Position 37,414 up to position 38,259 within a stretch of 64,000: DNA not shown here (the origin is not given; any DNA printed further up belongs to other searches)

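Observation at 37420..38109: A small wHTH/PaaX_C-like regulator sits in the hrcA position, with inverted repeats over divergent consensus promoters for itself and dnaK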

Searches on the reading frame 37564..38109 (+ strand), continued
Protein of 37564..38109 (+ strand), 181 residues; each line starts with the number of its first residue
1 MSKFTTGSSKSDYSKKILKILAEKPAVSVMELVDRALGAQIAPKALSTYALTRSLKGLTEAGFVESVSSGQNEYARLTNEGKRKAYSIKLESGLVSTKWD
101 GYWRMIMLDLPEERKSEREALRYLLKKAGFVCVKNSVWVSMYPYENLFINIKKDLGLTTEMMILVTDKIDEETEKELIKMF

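Call 34: search_protein_representatives(alignment_id=A1)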
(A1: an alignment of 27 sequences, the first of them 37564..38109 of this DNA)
Query: 27 sequences, 181 profile positions. Proteins with E-value up to 0.001 (for the whole library): 3513; up to 1e-10: 1050; up to 1e-30: 22. The best 150 are listed.
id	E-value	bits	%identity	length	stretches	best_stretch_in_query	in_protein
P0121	8.6e-77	273.0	-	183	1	1-180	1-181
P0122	1.6e-69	249.3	-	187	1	3-180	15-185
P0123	1.7e-53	197.1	-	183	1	1-179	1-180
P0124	6.2e-51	188.8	-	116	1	68-180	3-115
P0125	1.2e-48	181.3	-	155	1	60-179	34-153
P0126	1.5e-48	181.0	-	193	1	4-180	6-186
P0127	2.3e-48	180.4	-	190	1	1-179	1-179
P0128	3.7e-48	179.7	-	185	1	1-180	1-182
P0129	4.0e-48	179.6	-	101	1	83-181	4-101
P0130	5.3e-47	175.9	-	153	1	1-117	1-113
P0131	1.5e-45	171.3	-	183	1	1-179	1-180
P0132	1.5e-45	171.2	-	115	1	81-169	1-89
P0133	1.7e-40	154.7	-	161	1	3-112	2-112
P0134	1.2e-39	152.0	-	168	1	1-111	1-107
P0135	1.8e-37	144.9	-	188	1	4-180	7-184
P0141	3.5e-31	124.4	-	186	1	1-180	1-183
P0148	2.4e-26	108.7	-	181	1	6-171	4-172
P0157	1.4e-22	96.3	-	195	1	3-177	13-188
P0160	3.2e-22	95.2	-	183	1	4-168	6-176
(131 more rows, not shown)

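Call 35: find_encoding_contigs(protein=P0135, flank=5000, max_places=3)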
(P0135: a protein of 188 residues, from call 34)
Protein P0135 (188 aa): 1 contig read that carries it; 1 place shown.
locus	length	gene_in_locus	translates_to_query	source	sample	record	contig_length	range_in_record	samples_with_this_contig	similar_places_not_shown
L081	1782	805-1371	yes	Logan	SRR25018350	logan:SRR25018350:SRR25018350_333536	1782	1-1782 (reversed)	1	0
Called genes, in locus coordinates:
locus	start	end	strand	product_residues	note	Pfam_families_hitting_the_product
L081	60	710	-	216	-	PF01025:GrpE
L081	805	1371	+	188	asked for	PF20803:PaaX_M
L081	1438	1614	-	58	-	-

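Call 37: find_encoding_contigs(protein=P0127, flank=5000, max_places=2)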
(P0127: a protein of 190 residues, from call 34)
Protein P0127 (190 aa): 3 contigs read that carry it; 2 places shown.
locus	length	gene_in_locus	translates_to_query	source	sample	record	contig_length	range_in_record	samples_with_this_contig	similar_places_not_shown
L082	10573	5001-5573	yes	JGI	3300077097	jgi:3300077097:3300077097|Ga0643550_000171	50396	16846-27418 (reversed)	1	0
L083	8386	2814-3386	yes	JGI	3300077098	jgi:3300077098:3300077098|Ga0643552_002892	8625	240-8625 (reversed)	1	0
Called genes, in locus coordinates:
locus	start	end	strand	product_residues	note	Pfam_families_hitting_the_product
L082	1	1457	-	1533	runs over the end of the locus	PF13086:AAA_11 (weak), PF13245:AAA_19 (faint), PF13087:AAA_12, PF04480:DUF559, PF18741:MTES_1575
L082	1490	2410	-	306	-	PF00226:DnaJ, PF01556:DnaJ_C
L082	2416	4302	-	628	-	PF00012:HSP70, PF06723:MreB_Mbl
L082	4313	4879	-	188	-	PF01025:GrpE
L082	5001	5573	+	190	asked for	PF20803:PaaX_M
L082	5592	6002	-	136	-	PF00380:Ribosomal_S9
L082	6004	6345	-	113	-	PF00572:Ribosomal_L13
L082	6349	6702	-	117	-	PF01196:Ribosomal_L17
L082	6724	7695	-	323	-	PF01193:RNA_pol_L, PF01000:RNA_pol_A_bac, PF03118:RNA_pol_A_CTD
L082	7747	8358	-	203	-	PF00163:Ribosomal_S4, PF01479:S4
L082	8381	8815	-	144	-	PF00411:Ribosomal_S11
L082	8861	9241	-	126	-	PF00416:Ribosomal_S13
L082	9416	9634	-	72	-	PF01176:eIF-1a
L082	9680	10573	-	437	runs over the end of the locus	-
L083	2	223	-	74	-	?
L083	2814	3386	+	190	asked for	PF20803:PaaX_M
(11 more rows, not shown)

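Call 38: find_encoding_contigs(protein=P0126, flank=5000, max_places=2)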
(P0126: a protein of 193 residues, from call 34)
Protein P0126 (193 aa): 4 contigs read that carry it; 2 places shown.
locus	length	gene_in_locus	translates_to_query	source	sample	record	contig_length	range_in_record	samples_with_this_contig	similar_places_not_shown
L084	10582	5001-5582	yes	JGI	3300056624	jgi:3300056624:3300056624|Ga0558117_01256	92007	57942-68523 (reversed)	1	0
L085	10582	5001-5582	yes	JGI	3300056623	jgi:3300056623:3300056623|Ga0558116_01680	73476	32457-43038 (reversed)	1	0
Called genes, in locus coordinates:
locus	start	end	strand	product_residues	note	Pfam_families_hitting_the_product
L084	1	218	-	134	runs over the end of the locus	PF01556:DnaJ_C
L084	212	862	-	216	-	PF00226:DnaJ, PF00684:DnaJ_CXXCXGXG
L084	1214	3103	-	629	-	PF00012:HSP70, PF06723:MreB_Mbl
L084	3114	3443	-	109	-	-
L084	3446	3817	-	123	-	-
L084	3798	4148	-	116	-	PF01025:GrpE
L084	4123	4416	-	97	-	-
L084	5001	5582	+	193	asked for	PF20803:PaaX_M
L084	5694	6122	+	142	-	-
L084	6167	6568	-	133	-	PF00380:Ribosomal_S9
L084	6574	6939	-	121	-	PF00572:Ribosomal_L13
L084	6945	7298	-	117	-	PF01196:Ribosomal_L17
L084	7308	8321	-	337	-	PF01193:RNA_pol_L, PF13656:RNA_pol_L_2 (faint), PF01000:RNA_pol_A_bac, PF03118:RNA_pol_A_CTD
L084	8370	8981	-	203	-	PF00163:Ribosomal_S4, PF01479:S4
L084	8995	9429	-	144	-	PF00411:Ribosomal_S11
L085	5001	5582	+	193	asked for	PF20803:PaaX_M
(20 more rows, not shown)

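Call 39: find_encoding_contigs(protein=P0141, flank=5000, max_places=2)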
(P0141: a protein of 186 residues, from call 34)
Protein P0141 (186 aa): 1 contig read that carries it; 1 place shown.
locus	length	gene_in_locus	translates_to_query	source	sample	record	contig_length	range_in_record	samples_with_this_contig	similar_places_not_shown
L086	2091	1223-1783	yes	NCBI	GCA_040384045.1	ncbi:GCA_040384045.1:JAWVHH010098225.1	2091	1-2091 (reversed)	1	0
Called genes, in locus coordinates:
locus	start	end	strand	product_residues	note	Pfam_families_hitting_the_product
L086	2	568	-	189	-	?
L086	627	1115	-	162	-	-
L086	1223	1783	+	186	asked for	PF20803:PaaX_M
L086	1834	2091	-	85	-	?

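Call 43: find_encoding_contigs(protein=P0148, flank=4000, max_places=2)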
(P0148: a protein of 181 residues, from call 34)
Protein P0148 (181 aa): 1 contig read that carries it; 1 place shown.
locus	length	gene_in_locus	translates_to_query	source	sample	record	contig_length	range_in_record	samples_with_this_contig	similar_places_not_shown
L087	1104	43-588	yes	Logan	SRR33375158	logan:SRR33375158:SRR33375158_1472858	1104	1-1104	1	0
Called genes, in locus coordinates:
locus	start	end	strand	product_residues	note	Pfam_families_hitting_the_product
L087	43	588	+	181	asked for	PF20803:PaaX_M, PF09827:CRISPR_Cas2 (faint)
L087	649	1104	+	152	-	?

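Call 44: find_encoding_contigs(protein=P0160, flank=4000, max_places=2)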
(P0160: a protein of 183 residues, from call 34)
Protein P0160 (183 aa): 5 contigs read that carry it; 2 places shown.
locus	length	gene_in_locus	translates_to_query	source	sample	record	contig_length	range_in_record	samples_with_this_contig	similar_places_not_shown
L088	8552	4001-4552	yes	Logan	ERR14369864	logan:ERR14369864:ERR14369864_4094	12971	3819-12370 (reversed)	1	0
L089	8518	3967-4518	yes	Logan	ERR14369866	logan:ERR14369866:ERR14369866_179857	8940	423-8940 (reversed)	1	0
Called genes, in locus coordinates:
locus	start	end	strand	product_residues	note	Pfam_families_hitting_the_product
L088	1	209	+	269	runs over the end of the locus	?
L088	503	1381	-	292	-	PF00226:DnaJ, PF01556:DnaJ_C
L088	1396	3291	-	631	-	PF00012:HSP70, PF06723:MreB_Mbl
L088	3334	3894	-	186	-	PF01025:GrpE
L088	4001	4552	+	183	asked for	PF20803:PaaX_M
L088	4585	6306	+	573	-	PF13175:AAA_15, PF13304:AAA_21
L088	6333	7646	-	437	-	PF13393:tRNA-synt_His, PF00587:tRNA-synt_2b, PF03129:HGTP_anticodon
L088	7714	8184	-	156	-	PF00380:Ribosomal_S9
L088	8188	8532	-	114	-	PF00572:Ribosomal_L13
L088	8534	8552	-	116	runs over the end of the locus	PF01196:Ribosomal_L17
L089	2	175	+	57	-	?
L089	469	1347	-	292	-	PF00226:DnaJ, PF01556:DnaJ_C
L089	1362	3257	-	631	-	PF00012:HSP70, PF06723:MreB_Mbl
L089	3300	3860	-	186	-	PF01025:GrpE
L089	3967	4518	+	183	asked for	PF20803:PaaX_M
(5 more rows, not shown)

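Call 45: find_encoding_contigs(protein=P0157, flank=4000, max_places=2)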
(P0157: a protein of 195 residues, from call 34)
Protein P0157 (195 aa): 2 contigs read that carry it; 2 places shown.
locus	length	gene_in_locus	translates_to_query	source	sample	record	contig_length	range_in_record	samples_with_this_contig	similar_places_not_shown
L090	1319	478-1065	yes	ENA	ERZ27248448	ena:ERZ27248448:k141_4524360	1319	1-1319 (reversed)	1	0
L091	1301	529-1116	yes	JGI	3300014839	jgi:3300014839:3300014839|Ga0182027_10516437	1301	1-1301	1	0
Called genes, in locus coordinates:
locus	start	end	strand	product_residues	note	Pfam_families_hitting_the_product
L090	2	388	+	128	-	?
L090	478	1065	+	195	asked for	PF20803:PaaX_M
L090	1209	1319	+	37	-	?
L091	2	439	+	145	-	?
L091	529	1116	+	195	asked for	PF20803:PaaX_M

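Call 46: search_protein_families(library=ncbifam, proteins=[window:37564-38109:+], max_evalue=1)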
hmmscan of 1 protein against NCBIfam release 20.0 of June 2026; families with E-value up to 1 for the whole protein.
window:37564-38109:+ (181 aa): 5 families
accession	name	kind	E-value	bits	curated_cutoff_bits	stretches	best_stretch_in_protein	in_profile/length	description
TIGR02277.1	PaaX_trns_reg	equivalog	3.2e-09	36.7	264.55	1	54-154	40-139/279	phenylacetic acid degradation operon negative regulatory protein PaaX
NF033788.1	HTH_metalloreg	subfamily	0.00047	19.9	55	1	16-82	15-73/77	metalloregulator ArsR/SmtB family transcription factor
NF040890.1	trans_reg_YgbI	equivalog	0.0017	17.9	400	1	14-84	7-69/253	DNA-binding transcriptional repressor YgbI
TIGR01573.1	cas2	equivalog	0.0083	16.4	24.5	1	105-141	4-41/96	CRISPR-associated endonuclease Cas2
NF050184.1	VpaChn25_0724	subfamily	0.035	14.3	65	1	17-85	7-74/88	VpaChn25_0724 family phage protein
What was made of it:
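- On PaaX family (TIGR02277 / Pfam PaaX, PaaX_M, PaaX_C): 36.7 bits, covering only aa 54-154 (call 46).
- On Cas2: 16.4 bits against a cutoff of 24.5 (call 46).
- Closest known: PaaX. Different: It falls far below the TIGR02277 cutoff (call 46).
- TIGR02277 scores 36.7 bits against an equivalog cutoff of 264.55 (call 46). There is weak similarity to Cas2: TIGR01573 E 0.008, below its cutoff (call 46).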

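Call 60: find_homologous_proteins(query=P0160, max_evalue=1e-10)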
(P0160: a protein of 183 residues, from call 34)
Query P0160 (183 aa): 2 proteins with E <= 1e-10 among 395 candidates.
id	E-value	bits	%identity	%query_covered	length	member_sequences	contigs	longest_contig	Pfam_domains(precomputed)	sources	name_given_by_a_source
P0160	2.4e-115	400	100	100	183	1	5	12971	PF20803.3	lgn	-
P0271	3.5e-61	224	57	95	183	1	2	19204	PF20803.3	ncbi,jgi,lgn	ncbi:MAG: DNA-binding transcriptional regulator PaaX [Planctomycetota bacterium]|jgi:DNA-binding tra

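Call 61: find_encoding_contigs(protein=P0271, flank=6000, max_places=2)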
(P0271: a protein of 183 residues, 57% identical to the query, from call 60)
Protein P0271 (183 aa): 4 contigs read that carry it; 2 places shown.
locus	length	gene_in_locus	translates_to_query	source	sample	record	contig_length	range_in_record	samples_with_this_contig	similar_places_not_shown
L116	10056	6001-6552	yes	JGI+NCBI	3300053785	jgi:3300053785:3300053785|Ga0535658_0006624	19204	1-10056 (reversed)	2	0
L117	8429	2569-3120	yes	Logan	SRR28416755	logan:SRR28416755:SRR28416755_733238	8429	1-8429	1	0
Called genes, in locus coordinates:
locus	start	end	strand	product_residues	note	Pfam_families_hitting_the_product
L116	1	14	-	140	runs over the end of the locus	-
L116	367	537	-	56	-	-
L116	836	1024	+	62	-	-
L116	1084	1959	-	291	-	PF00226:DnaJ, PF01556:DnaJ_C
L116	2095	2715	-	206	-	PF00702:Hydrolase, PF13419:HAD_2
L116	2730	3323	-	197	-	-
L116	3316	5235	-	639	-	PF00012:HSP70, PF06723:MreB_Mbl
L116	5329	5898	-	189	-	PF01025:GrpE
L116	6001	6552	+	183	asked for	PF20803:PaaX_M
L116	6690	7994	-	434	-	PF13393:tRNA-synt_His, PF00587:tRNA-synt_2b, PF03129:HGTP_anticodon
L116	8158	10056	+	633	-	PF00082:Peptidase_S8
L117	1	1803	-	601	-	?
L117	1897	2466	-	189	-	PF01025:GrpE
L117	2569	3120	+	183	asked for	PF20803:PaaX_M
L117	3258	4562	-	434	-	PF13393:tRNA-synt_His, PF00587:tRNA-synt_2b, PF03129:HGTP_anticodon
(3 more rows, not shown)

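Call 67: find_homologous_proteins(query=A2, max_evalue=1e-8)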
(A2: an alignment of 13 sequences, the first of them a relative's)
Query A2 (13 sequences) (183 aa, profile of the alignment): 663 proteins with E <= 1e-8 among 4048 candidates; the best 120 are listed.
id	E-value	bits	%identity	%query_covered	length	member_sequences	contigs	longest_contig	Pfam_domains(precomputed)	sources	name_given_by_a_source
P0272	1.9e-66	241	40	95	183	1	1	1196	PF20803.3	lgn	-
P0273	9.6e-66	239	36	95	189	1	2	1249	PF20803.3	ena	-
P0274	2.7e-65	237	34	95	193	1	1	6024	PF20803.3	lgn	-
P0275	3.3e-65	237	36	95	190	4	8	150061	PF20803.3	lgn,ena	-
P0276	3.7e-65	237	38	93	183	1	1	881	PF20803.3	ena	-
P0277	1.3e-63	232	33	93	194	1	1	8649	PF20803.3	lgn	-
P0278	1.4e-63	232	36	95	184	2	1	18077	PF20803.3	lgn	-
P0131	9.7e-63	229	30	66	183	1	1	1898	PF20803.3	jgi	jgi:DNA-binding transcriptional regulator PaaX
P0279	1.3e-62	229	34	94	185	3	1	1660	PF20803.3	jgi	jgi:DNA-binding transcriptional regulator PaaX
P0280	2.0e-62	228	38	96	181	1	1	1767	PF20803.3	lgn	-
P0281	3.0e-62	228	34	93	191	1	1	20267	PF20803.3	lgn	-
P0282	3.2e-62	227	35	95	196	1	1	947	PF20803.3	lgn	-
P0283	3.3e-62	227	37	71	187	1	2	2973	PF20803.3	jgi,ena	-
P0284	4.8e-62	227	34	92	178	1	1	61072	PF20803.3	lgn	-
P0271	9.5e-62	226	57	95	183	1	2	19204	PF20803.3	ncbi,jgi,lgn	ncbi:MAG: DNA-binding transcriptional regulator PaaX [Planctomycetota bacterium]|jgi:DNA-binding tra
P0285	1.4e-61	225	39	71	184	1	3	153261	PF20803.3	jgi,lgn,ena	-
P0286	1.7e-61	225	33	93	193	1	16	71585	PF20803.3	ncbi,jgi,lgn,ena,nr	ncbi:hypothetical protein KC929_00705 [Patescibacteria group bacterium]|nr:hypothetical protein [Pat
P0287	2.8e-61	224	27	95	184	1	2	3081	PF20803.3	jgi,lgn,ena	-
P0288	5.0e-61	224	35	96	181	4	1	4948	PF20803.3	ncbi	-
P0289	6.1e-61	223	38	70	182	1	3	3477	PF20803.3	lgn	-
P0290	6.3e-61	223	30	95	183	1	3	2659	PF20803.3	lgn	-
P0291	1.2e-60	222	33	77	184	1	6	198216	PF20803.3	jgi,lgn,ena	-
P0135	2.5e-60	221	29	93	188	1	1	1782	PF20803.3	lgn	-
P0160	2.8e-60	221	100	100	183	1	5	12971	PF20803.3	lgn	-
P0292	3.0e-60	221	32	95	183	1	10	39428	PF20803.3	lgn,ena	-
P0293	3.9e-60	221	34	96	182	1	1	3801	PF20803.3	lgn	-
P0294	4.1e-59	217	30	95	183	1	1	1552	PF20803.3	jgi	jgi:phenylacetic acid degradation operon negative regulatory protein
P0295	4.3e-59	217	29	67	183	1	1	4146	PF20803.3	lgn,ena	-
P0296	5.2e-59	217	37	95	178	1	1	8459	PF20803.3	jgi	jgi:DNA-binding transcriptional regulator PaaX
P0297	1.2e-58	216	34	92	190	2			PF20803.3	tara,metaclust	tara:strand:+ start:1514 stop:2086 length:573 start_codon:yes stop_codon:yes gene_type:complete|meta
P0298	1.4e-58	216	38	71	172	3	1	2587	PF20803.3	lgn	-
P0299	1.5e-58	216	38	71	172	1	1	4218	PF20803.3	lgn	-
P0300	1.7e-58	215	34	72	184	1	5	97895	PF20803.3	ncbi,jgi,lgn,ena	jgi:DNA-binding transcriptional regulator PaaX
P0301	3.2e-58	214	33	69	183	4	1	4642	PF20803.3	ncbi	-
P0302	4.2e-58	214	34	74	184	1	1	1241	PF20803.3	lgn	-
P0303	6.2e-58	214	33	93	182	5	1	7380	PF20803.3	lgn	-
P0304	6.7e-58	213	29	93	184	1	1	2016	PF20803.3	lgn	-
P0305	7.4e-58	213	38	71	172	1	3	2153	PF20803.3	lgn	-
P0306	8.3e-58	213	35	70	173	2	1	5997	PF20803.3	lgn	-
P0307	1.5e-57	212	31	68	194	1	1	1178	PF20803.3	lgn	-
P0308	3.9e-57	211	30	95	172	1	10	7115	PF20803.3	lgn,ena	-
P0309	4.8e-57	211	35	96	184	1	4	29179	PF20803.3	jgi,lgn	-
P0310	5.9e-57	210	30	95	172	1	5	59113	PF20803.3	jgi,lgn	jgi:DNA-binding transcriptional regulator PaaX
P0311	6.2e-57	210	30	93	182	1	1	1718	PF20803.3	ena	-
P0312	7.6e-57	210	34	95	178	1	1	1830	PF20803.3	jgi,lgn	jgi:DNA-binding transcriptional regulator PaaX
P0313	1.0e-56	210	31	96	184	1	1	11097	PF20803.3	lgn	-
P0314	2.0e-56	209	31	93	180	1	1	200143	PF20803.3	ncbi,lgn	ncbi:MAG: hypothetical protein V4665_00625 [Patescibacteria group bacterium]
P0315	2.1e-56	209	30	96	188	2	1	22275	PF20803.3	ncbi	-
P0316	2.3e-56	208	33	68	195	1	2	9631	PF20803.3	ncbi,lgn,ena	-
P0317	2.4e-56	208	32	69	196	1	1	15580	PF20803.3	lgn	-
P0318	4.2e-56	208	35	69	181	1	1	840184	PF20803.3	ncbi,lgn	-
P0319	5.4e-56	207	35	71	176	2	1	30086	PF20803.3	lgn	-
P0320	7.3e-56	207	32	79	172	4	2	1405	PF20803.3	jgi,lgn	jgi:DNA-binding transcriptional regulator PaaX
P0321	9.3e-56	206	30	74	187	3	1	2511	PF20803.3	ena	-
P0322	9.9e-56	206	30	95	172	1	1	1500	PF20803.3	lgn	-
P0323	1.0e-55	206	31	95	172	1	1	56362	PF20803.3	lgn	-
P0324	1.3e-55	206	32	95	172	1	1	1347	PF20803.3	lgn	-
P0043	1.4e-55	206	35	69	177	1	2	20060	PF20803.3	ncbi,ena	-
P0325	1.7e-55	206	40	68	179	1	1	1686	PF20803.3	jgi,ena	-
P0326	1.7e-55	206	31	95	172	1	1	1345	PF20803.3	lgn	-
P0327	1.8e-55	206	30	95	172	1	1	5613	PF20803.3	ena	-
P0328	1.8e-55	205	36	67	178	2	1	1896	PF20803.3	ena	-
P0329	2.1e-55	205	30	94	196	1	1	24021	PF20803.3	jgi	jgi:phenylacetic acid degradation operon negative regulatory protein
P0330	2.1e-55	205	32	95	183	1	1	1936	PF20803.3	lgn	-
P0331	2.3e-55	205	31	95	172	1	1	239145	PF20803.3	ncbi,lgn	-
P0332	2.4e-55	205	31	95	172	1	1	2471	PF20803.3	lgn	-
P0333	2.9e-55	205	30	95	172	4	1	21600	PF20803.3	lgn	-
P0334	3.0e-55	205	34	79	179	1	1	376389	PF20803.3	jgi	jgi:DNA-binding transcriptional regulator PaaX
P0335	3.6e-55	204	34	70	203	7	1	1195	PF20803.3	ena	-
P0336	3.8e-55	204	35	71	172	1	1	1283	PF20803.3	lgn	-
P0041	5.1e-55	204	34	83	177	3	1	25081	PF20803.3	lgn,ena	-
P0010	5.3e-55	204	30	93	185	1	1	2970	PF20803.3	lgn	-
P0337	6.0e-55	204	32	93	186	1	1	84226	PF20803.3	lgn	-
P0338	7.4e-55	203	29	93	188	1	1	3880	PF20803.3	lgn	-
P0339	8.2e-55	203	29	91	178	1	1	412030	PF20803.3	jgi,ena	jgi:DNA-binding transcriptional regulator PaaX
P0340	1.1e-54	203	25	71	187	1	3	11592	PF20803.3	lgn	-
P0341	1.2e-54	203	32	70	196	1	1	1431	PF20803.3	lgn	-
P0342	2.3e-54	202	38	68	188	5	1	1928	PF20803.3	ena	-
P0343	2.4e-54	202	29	93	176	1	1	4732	PF20803.3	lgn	-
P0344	2.9e-54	202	32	68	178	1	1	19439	PF20803.3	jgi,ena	jgi:DNA-binding transcriptional regulator PaaX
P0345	4.2e-54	201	30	93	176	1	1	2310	PF20803.3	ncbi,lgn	-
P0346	4.3e-54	201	33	67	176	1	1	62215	PF20803.3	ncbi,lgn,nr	ncbi:hypothetical protein IT402_00115 [Candidatus Nomurabacteria bacterium]|nr:hypothetical protein 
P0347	4.3e-54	201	34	95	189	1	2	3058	PF20803.3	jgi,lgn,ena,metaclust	metaclust:\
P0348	4.4e-54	201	33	77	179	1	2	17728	PF20803.3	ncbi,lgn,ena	-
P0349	4.8e-54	201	35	77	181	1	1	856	PF20803.3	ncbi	-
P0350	4.8e-54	201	32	75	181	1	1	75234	PF20803.3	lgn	-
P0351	6.3e-54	200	33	68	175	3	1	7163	PF20803.3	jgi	jgi:phenylacetic acid degradation operon negative regulatory protein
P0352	6.7e-54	200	34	70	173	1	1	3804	PF20803.3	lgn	-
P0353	6.8e-54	200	30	70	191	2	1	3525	PF20803.3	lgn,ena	-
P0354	7.1e-54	200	30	93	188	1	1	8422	PF20803.3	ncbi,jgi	ncbi:MAG: repressor, phenylacetic acid degradation operon negative regulatory protein [Candidatus Pa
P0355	7.4e-54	200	32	68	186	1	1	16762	PF20803.3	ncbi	-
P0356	7.5e-54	200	33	68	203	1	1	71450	PF20803.3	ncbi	-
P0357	9.1e-54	200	31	69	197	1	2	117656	PF20803.3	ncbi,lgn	-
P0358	9.2e-54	200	33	68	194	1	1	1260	PF20803.3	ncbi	-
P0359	9.4e-54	200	34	78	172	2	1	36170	PF20803.3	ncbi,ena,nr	ncbi:MAG: hypothetical protein IT284_02085 [Bacteroidetes bacterium]|nr:hypothetical protein [Bacter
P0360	9.5e-54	200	31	78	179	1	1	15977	PF20803.3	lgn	-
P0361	1.0e-53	200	29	91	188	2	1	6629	PF20803.3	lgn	-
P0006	1.0e-53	200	33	68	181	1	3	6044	PF20803.3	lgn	-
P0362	1.2e-53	200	35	77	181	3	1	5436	PF20803.3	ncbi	-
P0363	1.2e-53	199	34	69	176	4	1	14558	PF20803.3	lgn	-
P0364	1.3e-53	199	32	71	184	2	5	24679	PF20803.3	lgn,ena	-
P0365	1.4e-53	199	29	95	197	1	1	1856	PF20803.3,PF22665.4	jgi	jgi:DNA-binding transcriptional ArsR family regulator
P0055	1.4e-53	199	35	69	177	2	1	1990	PF20803.3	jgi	jgi:DNA-binding transcriptional regulator PaaX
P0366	1.9e-53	199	33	78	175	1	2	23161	PF20803.3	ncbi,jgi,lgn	jgi:DNA-binding transcriptional regulator PaaX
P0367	1.9e-53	199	32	70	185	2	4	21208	PF20803.3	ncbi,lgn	-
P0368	2.0e-53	199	33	69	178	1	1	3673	PF20803.3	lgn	-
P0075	2.2e-53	199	35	69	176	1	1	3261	PF20803.3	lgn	-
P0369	2.3e-53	199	29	94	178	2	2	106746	PF20803.3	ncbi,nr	ncbi:MAG: hypothetical protein KBC11_00470 [Candidatus Pacebacteria bacterium]|nr:hypothetical prote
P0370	2.6e-53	198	34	68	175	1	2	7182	PF20803.3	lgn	-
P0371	3.1e-53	198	34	68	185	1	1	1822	PF20803.3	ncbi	-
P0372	3.8e-53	198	27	93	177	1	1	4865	PF20803.3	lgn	-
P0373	4.6e-53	198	32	69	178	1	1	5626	PF20803.3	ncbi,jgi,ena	-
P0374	5.3e-53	197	36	68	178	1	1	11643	PF20803.3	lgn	-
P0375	5.4e-53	197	34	68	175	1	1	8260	PF20803.3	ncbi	-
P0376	6.2e-53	197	35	77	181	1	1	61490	PF20803.3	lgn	-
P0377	6.4e-53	197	36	70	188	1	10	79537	PF20803.3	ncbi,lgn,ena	-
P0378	6.8e-53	197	34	68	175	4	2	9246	PF20803.3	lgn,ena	-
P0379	7.8e-53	197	27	94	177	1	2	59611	PF20803.3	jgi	jgi:DNA-binding transcriptional regulator PaaX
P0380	9.4e-53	197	29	93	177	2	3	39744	PF20803.3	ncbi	-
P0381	9.9e-53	197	36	69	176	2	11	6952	PF20803.3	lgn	-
